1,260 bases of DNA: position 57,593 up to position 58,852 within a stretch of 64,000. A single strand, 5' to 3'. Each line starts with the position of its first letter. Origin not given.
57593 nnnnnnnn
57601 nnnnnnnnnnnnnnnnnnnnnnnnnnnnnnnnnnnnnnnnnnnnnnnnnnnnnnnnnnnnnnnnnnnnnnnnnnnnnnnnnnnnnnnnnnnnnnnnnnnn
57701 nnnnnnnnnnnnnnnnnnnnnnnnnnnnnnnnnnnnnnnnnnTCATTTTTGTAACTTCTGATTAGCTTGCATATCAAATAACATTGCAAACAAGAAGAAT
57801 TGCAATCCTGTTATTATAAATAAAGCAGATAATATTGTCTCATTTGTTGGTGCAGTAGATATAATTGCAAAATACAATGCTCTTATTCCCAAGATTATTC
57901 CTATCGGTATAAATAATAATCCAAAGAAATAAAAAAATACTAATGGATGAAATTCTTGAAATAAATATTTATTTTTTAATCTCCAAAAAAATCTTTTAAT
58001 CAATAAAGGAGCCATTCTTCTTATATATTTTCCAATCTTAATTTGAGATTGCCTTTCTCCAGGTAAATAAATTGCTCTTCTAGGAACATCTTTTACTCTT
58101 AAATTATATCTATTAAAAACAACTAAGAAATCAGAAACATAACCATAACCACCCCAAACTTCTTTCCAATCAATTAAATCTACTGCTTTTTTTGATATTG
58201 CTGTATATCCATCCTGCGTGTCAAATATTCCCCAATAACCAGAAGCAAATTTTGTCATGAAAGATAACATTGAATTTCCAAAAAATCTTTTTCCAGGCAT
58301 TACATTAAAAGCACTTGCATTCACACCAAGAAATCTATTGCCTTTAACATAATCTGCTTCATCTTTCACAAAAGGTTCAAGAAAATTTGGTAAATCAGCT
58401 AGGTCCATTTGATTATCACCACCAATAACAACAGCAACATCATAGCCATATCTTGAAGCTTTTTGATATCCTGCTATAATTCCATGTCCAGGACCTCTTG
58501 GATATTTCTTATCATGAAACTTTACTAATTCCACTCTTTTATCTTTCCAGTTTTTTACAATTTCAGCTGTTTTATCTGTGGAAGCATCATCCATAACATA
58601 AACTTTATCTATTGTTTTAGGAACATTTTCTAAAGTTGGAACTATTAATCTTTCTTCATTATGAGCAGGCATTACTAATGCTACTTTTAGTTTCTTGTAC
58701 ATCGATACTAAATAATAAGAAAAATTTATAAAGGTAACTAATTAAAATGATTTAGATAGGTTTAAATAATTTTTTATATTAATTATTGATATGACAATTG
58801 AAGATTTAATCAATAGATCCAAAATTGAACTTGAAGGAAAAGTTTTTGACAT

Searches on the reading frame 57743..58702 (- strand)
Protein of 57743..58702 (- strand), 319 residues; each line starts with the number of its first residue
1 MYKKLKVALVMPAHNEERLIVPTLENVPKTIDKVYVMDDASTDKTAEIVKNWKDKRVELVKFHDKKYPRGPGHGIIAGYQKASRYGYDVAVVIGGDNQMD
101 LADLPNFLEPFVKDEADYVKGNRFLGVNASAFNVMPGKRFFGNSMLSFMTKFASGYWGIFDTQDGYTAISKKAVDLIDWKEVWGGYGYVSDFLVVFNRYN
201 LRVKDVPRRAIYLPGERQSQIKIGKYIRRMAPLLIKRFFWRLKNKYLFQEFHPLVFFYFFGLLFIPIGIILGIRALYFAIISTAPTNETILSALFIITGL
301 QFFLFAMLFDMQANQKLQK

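Call 3: search_protein_families(library=pfam, proteins=[window:57743-58702:-], max_evalue=0.1)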
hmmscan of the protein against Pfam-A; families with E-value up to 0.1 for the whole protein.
window:57743-58702:- (319 aa): 3 families
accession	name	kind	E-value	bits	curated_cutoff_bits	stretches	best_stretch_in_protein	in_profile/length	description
PF00535.33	Glycos_transf_2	-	1.6e-16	61.1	23.3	1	9-174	2-164/168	Glycosyl transferase family 2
PF13704.12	Glyco_tranf_2_4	-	0.0033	18.3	27.5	1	31-63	19-49/98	Glycosyl transferase family 2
PF13641.12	Glyco_tranf_2_3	-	0.093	13.2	27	0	7-144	3-143/230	Glycosyltransferase like family 2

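Call 20: find_homologous_proteins(query=window:57746-58702:-, max_evalue=1e-10)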
Query window:57746-58702:- (319 aa): 5822 proteins with E <= 1e-10 among 7403 candidates; the best 120 are listed.
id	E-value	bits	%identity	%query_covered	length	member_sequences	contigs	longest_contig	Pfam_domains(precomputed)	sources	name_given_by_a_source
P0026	3.7e-209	711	98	100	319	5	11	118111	PF00535.33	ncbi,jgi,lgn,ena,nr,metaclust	ncbi:MAG TPA: glycosyltransferase family 2 protein [Candidatus Nanoarchaeia archaeon]|nr:glycosyltra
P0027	7.7e-144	497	69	100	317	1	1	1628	PF00535.33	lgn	-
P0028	1.0e-142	493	68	100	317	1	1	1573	PF00535.33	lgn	-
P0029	5.5e-142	490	67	100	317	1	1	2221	PF00535.33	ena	-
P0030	8.3e-142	490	68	100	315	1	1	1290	PF00535.33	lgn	-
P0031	1.2e-139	483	68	100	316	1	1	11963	PF00535.33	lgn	-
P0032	1.6e-137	476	66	100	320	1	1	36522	PF00535.33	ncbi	-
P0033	5.0e-134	464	65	100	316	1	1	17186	PF13641.13,PF00535.33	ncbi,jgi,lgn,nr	ncbi:glycosyltransferase family 2 protein [Candidatus Woesearchaeota archaeon]|nr:glycosyltransferas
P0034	1.9e-133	462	65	100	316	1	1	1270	PF13641.13,PF00535.33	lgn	-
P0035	2.2e-133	462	66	100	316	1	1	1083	PF13641.13,PF00535.33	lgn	-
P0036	2.0e-131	456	64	100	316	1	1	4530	PF13641.13,PF00535.33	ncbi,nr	ncbi:glycosyltransferase family 2 protein [Candidatus Woesearchaeota archaeon]|nr:glycosyltransferas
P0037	1.9e-130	453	64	99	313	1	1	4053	PF00535.33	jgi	-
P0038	3.9e-130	452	65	99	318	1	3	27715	PF00535.33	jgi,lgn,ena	-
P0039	1.5e-128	446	65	97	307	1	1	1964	PF00535.33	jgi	-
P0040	8.7e-128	444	63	99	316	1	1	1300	PF00535.33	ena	-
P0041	1.3e-127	443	63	99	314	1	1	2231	PF00535.33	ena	-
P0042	1.7e-127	443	64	100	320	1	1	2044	PF00535.33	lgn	-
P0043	4.4e-127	441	63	98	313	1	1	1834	PF13641.13,PF00535.33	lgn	-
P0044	4.4e-127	441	62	99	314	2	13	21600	PF00535.33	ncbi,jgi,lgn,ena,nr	ncbi:glycosyltransferase family 2 protein [Candidatus Woesearchaeota archaeon]|nr:glycosyltransferas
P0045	5.0e-127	441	63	100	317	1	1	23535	PF13641.13,PF00535.33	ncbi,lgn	-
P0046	1.5e-126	440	63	99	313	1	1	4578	PF00535.33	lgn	-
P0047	2.0e-126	439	63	99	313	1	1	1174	PF00535.33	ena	-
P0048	4.2e-126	438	62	100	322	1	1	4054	PF00535.33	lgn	-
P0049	5.4e-126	438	61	100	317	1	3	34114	PF00535.33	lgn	-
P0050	6.7e-126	438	62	100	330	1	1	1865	PF00535.33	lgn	-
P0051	8.4e-126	437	63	100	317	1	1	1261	PF13641.13,PF00535.33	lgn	-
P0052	8.5e-126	437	64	100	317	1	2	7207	PF00535.33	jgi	jgi:glycosyltransferase involved in cell wall biosynthesis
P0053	9.7e-126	437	62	100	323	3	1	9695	PF00535.33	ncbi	ncbi:MAG: glycosyltransferase family 2 protein [Candidatus Woesearchaeota archaeon]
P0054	1.0e-125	437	64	100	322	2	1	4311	PF00535.33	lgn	-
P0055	1.1e-125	437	64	100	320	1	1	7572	PF00535.33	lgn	-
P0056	1.3e-125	437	64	100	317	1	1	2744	PF00535.33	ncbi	ncbi:MAG: glycosyltransferase family 2 protein [Candidatus Woesearchaeota archaeon]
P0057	4.0e-125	435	63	100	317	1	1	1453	PF00535.33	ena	-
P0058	7.0e-125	434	61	100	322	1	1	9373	PF00535.33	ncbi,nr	ncbi:MAG: glycosyltransferase family 2 protein [Nanoarchaeota archaeon]|nr:glycosyltransferase famil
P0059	7.1e-125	434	58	99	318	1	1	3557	PF00535.33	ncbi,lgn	-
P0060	1.7e-124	433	62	99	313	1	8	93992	PF00535.33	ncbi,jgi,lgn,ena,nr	ncbi:glycosyltransferase family 2 protein [Candidatus Woesearchaeota archaeon]|nr:glycosyltransferas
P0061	3.5e-124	432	63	100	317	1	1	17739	PF00535.33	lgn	-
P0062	3.8e-124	432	62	100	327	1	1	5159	PF00535.33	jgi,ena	-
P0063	1.0e-123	430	63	98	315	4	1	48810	PF13641.13,PF00535.33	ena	-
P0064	1.7e-123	430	61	100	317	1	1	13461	PF00535.33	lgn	-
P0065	2.4e-123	429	63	100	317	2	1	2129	PF00535.33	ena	-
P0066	3.2e-123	429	65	92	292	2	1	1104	PF00535.33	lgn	-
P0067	3.8e-123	429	61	99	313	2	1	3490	PF00535.33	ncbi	-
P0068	4.5e-123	428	60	99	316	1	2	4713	PF00535.33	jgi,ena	-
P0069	4.6e-123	428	59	99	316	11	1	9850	PF00535.33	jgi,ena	-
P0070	5.1e-123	428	63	99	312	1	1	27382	PF13641.13,PF00535.33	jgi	jgi:glycosyltransferase involved in cell wall biosynthesis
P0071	5.6e-123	428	62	98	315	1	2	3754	PF00535.33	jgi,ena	jgi:glycosyltransferase involved in cell wall biosynthesis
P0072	1.2e-122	427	62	100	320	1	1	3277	PF00535.33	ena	-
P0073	1.7e-122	426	60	100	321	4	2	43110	PF00535.33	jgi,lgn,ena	-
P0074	1.9e-122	426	62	100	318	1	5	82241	PF00535.33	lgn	-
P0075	2.0e-122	426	61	99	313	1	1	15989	PF00535.33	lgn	-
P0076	2.4e-122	426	62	100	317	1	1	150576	PF00535.33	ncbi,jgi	-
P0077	4.6e-122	425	61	99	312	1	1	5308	PF13641.13,PF00535.33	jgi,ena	-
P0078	8.9e-122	424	61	100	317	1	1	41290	PF00535.33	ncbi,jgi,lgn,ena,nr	ncbi:MAG: glycosyltransferase family 2 protein [Nanoarchaeota archaeon]|nr:glycosyltransferase famil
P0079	9.5e-122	424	61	99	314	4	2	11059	PF13641.13,PF00535.33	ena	-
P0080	1.5e-121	423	60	99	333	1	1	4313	PF13641.13,PF00535.33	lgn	-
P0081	1.0e-120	421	62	100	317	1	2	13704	PF00535.33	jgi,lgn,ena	-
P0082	1.1e-120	420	59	99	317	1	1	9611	PF00535.33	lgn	-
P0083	2.7e-120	419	56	99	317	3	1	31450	PF00535.33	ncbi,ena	ncbi:MAG: glycosyltransferase family 2 protein [Nanoarchaeota archaeon]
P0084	3.3e-120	419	61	100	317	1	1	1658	PF00535.33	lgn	-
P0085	3.3e-120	419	61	99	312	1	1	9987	PF00535.33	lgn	-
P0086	3.9e-120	419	60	100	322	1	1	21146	PF00535.33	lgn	-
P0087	8.0e-120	418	63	100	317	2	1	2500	PF00535.33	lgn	-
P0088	1.2e-119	417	58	100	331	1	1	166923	PF00535.33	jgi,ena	jgi:glycosyltransferase involved in cell wall biosynthesis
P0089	1.3e-119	417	59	100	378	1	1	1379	PF00535.33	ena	-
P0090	1.6e-119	417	59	99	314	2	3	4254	PF00535.33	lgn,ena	-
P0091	3.1e-119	416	57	99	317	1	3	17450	PF00535.33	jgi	jgi:glycosyltransferase involved in cell wall biosynthesis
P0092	3.1e-119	416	60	100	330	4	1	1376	PF00535.33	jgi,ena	-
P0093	3.9e-119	415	59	99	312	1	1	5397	PF00535.33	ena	-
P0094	5.4e-119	415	59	98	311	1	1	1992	PF00535.33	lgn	-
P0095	9.3e-119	414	60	99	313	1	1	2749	PF00535.33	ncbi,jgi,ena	-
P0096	1.5e-118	413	58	100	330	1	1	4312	PF00535.33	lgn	-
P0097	1.7e-118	413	57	100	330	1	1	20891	PF00535.33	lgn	-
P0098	2.8e-118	413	56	99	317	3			PF00535.33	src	-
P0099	3.0e-118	412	59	98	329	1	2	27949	PF00535.33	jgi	jgi:glycosyltransferase involved in cell wall biosynthesis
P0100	3.1e-118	412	60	99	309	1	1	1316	PF00535.33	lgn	-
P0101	7.0e-118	411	59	99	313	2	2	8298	PF13641.13,PF00535.33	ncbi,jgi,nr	ncbi:glycosyltransferase family 2 protein [Candidatus Woesearchaeota archaeon]|nr:glycosyltransferas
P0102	1.1e-117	411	58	99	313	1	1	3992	PF00535.33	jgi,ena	-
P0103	3.6e-117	409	60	100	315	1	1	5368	PF00535.33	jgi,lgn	-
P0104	4.0e-117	409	58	100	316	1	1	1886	PF13641.13,PF00535.33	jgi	-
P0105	4.1e-117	409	59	100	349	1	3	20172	PF13641.13,PF00535.33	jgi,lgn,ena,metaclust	metaclust:\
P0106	4.6e-117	409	58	99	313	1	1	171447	PF00535.33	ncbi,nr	ncbi:glycosyltransferase family 2 protein [Candidatus Woesearchaeota archaeon]|nr:glycosyltransferas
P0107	1.0e-116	407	60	100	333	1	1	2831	PF00535.33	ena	-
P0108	1.5e-116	407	57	98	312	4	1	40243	PF00535.33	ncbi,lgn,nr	ncbi:MAG: glycosyltransferase family 2 protein [Candidatus Aenigmarchaeota archaeon]|nr:glycosyltran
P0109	1.7e-116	407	59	100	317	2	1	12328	PF00535.33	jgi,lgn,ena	-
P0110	2.2e-116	406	59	99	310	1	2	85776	PF00535.33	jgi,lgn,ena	-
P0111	5.2e-116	405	58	99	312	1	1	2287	PF00535.33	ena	-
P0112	7.0e-116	405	60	100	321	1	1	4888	PF00535.33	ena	-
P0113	1.5e-115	404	56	100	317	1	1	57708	PF00535.33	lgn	-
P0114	2.7e-115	403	57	99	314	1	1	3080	PF00535.33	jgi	-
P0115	7.5e-115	401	58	99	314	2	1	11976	PF00535.33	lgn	-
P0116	8.0e-115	401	57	100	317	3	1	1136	PF00535.33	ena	-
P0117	8.0e-115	401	57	100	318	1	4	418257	PF13641.13,PF00535.33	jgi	-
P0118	9.8e-115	401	56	100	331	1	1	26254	PF00535.33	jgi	jgi:glycosyltransferase involved in cell wall biosynthesis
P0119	1.2e-114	401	58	98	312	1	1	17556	PF00535.33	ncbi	-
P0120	2.3e-114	400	57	99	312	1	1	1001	PF00535.33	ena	-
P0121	6.0e-114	398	58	99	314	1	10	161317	PF00535.33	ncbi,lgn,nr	ncbi:glycosyltransferase family 2 protein [Candidatus Woesearchaeota archaeon]|nr:glycosyltransferas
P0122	7.4e-114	398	58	99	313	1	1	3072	PF13641.13,PF00535.33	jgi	-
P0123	3.8e-113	396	57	99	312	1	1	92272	PF00535.33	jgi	jgi:glycosyltransferase involved in cell wall biosynthesis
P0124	4.1e-113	396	56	99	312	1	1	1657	PF13641.13,PF00535.33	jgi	-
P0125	1.0e-112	394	57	99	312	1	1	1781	PF00535.33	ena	-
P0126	2.3e-112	393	57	99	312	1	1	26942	PF13641.13,PF00535.33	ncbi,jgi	-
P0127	2.9e-112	393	56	99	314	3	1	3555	PF00535.33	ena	-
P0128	3.8e-112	392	57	99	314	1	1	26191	PF00535.33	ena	-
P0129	4.9e-112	392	57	99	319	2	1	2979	PF00535.33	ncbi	-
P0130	1.2e-111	391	57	99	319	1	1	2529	PF13641.13,PF00535.33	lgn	-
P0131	4.4e-111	389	56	99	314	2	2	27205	PF13641.13,PF00535.33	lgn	-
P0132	5.0e-111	389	56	99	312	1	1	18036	PF00535.33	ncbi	-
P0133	1.6e-110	387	54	100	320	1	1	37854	PF13641.13,PF00535.33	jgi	jgi:glycosyltransferase involved in cell wall biosynthesis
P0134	2.1e-110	387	56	99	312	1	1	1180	PF13641.13,PF00535.33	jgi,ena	-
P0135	3.8e-110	386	56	98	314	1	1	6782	PF00535.33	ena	-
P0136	6.8e-110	385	56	97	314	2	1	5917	PF00535.33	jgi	jgi:glycosyltransferase involved in cell wall biosynthesis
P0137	7.1e-110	385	54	99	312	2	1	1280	PF13641.13,PF00535.33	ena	-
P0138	1.2e-109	384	55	99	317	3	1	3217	PF00535.33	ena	-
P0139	1.6e-109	384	54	99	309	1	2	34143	PF13641.13,PF00535.33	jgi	jgi:glycosyltransferase involved in cell wall biosynthesis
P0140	5.6e-109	382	57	99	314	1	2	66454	PF00535.33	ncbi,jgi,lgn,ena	-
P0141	1.0e-108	381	53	99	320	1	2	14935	PF00535.33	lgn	-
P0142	1.3e-108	381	53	100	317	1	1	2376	PF00535.33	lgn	-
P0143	3.2e-108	379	56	98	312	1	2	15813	PF00535.33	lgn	-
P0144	3.6e-108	379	54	99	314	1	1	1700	PF00535.33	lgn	-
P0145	3.6e-108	379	56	99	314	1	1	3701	PF00535.33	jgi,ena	-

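Call 22: find_related_loci(query=window:57746-58702:-, collection=genome_contigs, flank=3000)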
Query window:57746-58702:- (319 aa) in genome_contigs; peptide patterns used: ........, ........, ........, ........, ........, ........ (x = any residue, [..] = any of these).
70 stretches matched a pattern; 3 encode a relative of the query (tblastn E <= 1e-3); 3 distinct loci.
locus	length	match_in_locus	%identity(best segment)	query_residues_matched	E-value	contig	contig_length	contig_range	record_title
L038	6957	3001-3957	98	1-319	0e+0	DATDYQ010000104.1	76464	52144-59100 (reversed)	MAG TPA_asm: Candidatus Nanoarchaeia archaeon isolate SMAG_U8169 k141_1756689, whole genome shotgun sequence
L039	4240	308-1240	58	1-314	2e-124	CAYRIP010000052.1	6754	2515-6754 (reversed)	MAG TPA_asm: uncultured archaeon isolate SRP214966_co2_17 genome assembly, contig: NODE_21633_length_6754_cov_4.759666,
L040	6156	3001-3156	33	4-55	6e-6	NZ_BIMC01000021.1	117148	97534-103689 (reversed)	Paenibacillus glucanolyticus NBRC 15330 PGL02S_CON000021, whole genome shotgun sequence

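Call 27: find_encoding_contigs(protein=P0026, flank=2500, max_places=10)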
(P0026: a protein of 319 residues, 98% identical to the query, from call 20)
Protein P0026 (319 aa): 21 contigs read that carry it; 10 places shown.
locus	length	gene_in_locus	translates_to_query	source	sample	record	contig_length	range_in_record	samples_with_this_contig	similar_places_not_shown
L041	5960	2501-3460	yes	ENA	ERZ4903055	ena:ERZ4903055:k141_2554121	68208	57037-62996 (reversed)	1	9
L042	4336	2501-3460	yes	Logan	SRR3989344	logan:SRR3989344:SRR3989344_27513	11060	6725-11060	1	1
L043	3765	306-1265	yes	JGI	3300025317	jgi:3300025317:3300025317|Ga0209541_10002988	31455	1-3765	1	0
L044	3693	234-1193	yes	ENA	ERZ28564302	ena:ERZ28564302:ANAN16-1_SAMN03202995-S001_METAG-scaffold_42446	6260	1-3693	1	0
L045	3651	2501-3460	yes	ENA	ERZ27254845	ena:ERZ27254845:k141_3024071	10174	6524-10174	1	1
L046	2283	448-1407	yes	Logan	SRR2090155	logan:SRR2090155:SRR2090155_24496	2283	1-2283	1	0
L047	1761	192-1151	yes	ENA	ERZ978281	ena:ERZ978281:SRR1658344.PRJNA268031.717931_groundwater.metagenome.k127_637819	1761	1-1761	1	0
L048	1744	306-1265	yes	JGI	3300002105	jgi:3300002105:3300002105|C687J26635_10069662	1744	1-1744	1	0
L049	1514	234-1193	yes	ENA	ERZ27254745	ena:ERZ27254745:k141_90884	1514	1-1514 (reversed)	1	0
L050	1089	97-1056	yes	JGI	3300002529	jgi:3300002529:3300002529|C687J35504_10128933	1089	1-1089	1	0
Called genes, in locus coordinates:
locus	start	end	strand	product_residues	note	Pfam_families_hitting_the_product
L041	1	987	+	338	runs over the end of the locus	PF01408:GFO_IDH_MocA, PF03447:NAD_binding_3 (weak), PF02894:GFO_IDH_MocA_C, PF22725:GFO_IDH_MocA_C3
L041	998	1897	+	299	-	PF01522:Polysacc_deac_1 (weak)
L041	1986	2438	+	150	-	-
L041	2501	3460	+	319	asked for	PF00535:Glycos_transf_2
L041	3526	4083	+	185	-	PF01909:NTP_transf_2, PF18765:Polbeta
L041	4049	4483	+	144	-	PF05168:HEPN (weak)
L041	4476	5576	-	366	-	PF01041:DegT_DnrJ_EryC1, PF01053:Cys_Met_Meta_PP, PF01212:Beta_elim_lyase (faint)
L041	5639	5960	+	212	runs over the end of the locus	PF25087:GMPPB_C (faint), PF25084:LbH_EIF2B, PF00132:Hexapep, PF14602:Hexapep_2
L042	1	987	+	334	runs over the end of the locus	PF01408:GFO_IDH_MocA, PF03447:NAD_binding_3 (weak), PF02894:GFO_IDH_MocA_C, PF22725:GFO_IDH_MocA_C3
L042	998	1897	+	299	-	PF01522:Polysacc_deac_1 (weak)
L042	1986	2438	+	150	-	-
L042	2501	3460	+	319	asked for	PF00535:Glycos_transf_2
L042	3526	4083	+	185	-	PF01909:NTP_transf_2, PF18765:Polbeta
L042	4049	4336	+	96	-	?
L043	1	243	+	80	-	?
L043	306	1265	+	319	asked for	PF00535:Glycos_transf_2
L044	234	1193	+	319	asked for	PF00535:Glycos_transf_2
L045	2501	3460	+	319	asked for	PF00535:Glycos_transf_2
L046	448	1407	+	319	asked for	PF00535:Glycos_transf_2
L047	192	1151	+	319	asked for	PF00535:Glycos_transf_2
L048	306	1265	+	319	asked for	PF00535:Glycos_transf_2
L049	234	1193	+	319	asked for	PF00535:Glycos_transf_2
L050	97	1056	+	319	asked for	PF00535:Glycos_transf_2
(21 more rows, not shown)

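Call 28: find_encoding_contigs(protein=P0032, flank=2000, max_places=2)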
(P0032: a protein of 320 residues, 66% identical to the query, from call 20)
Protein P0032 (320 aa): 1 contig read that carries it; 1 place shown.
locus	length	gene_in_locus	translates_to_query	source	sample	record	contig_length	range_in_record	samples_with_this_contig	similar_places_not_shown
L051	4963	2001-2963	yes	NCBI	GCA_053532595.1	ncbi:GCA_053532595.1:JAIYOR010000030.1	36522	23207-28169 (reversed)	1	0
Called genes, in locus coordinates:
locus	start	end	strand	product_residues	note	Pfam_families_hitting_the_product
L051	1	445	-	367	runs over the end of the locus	PF01522:Polysacc_deac_1 (weak), PF10096:DUF2334 (faint)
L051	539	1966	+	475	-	PF02310:B12-binding, PF04055:Radical_SAM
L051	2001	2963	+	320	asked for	PF00535:Glycos_transf_2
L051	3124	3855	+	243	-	PF01066:CDP-OH_P_transf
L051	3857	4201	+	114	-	-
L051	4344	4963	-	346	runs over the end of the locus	PF13353:Fer4_12 (faint), PF04055:Radical_SAM, PF13186:SPASM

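Call 29: find_encoding_contigs(protein=P0060, flank=2000, max_places=2)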
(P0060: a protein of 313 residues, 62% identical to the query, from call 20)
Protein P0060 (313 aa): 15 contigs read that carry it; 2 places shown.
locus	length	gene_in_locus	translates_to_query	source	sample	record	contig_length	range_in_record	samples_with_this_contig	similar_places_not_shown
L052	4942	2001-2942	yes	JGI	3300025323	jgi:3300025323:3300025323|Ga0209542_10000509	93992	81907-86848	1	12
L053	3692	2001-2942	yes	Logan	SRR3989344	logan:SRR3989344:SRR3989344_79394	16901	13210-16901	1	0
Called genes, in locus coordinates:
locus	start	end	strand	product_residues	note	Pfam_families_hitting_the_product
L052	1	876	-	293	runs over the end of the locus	PF01522:Polysacc_deac_1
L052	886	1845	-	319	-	PF00106:adh_short (faint), PF01073:3Beta_HSD, PF01370:Epimerase, PF02719:Polysacc_synt_2, PF04321:RmlD_sub_bind, PF05368:NmrA (weak), PF07993:NAD_binding_4, PF16363:GDP_Man_Dehyd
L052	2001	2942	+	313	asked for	PF00535:Glycos_transf_2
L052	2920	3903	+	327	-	-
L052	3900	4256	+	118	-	PF01075:Glyco_transf_9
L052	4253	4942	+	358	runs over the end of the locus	PF04055:Radical_SAM, PF13186:SPASM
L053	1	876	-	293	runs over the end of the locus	PF01522:Polysacc_deac_1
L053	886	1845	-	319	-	PF00106:adh_short (faint), PF01073:3Beta_HSD, PF01370:Epimerase, PF02719:Polysacc_synt_2, PF04321:RmlD_sub_bind, PF05368:NmrA (weak), PF07993:NAD_binding_4, PF16363:GDP_Man_Dehyd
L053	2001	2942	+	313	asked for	PF00535:Glycos_transf_2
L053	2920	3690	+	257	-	?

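Call 35: search_protein_families(library=ncbifam, proteins=[window:57746-58702:-], max_evalue=0.1)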
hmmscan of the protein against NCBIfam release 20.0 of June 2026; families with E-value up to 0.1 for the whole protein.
window:57746-58702:- (319 aa): 16 families
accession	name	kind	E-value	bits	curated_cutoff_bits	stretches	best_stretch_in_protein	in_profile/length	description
TIGR04182.1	glyco_TIGR04182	equivalog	3.7e-23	82.3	325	1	7-315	2-285/293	S-layer glycoprotein N-glycosyltransferase AglJ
NF058614.1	PPMAGASynPpgS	equivalog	4.6e-12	45.8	370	1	7-212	2-198/226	polyprenyl-phospho-N-acetylgalactosaminyl synthase PpgS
NF041391.1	DPhHxTase_Halo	equivalog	2.9e-09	36.2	375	1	11-184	1-160/213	dolichyl-phosphate hexose transferase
NF053846.1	glyco_with_XrtP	equivalog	8.7e-07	27.9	520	1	8-82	44-122/440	XrtP-associated glycosyltransferase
NF047588.1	GlcsyltransPgfSStrep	equivalog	2.1e-06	27.2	500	1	5-124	1-122/308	glycosyltransferase PgfS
TIGR03937.1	PgaC_IcaA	equivalog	3.1e-06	26.4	422.3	1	6-114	46-153/407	poly-beta-1,6-N-acetyl-D-glucosamine synthase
NF010496.0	PRK13915.1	equivalog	0.00021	20.4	262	1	4-120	30-152/307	glucosyl-3-phosphoglycerate synthase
NF041865.1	EpsU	equivalog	0.00026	20.1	700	1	4-98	38-134/394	exopolysaccharide biosynthesis GT2 family glycosyltransferase EpsU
TIGR04283.1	glyco_like_mftF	equivalog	0.00069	19.3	182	1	8-57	2-54/221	TIGR04283 family arsenosugar biosynthesis glycosyltransferase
NF045692.1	OglycostaseCruG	equivalog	0.0049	15.8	600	1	6-69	42-108/386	2'-O-glycosyltransferase CruG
NF047683.1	TeichurnBiosyTuaG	equivalog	0.0096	15.6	400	1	4-60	5-66/252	teichuronic acid biosynthesis protein TuaG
TIGR03965.1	mycofact_glyco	equivalog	0.01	14.7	280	1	6-64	75-138/467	mycofactocin biosynthesis glycosyltransferase MftF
TIGR04195.1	S_glycosyl_SunS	equivalog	0.011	14.6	350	1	13-51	65-103/421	SunS family peptide S-glycosyltransferase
NF007482.0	PRK10073.1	equivalog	0.015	14.4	423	1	3-60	4-64/334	glycosyltransferase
NF050050.1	ProtGlycPglI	equivalog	0.034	13.5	500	1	8-82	5-82/306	GalNAc(5)-diNAcBac-PP-undecaprenol beta-1,3-glucosyltransferase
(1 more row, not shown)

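Call 57: search_solved_structures(query=window:57746-58702:-, max_evalue=0.00001)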
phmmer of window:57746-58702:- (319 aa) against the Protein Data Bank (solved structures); distinct sequences matched with E-value up to 0.00001: 0.
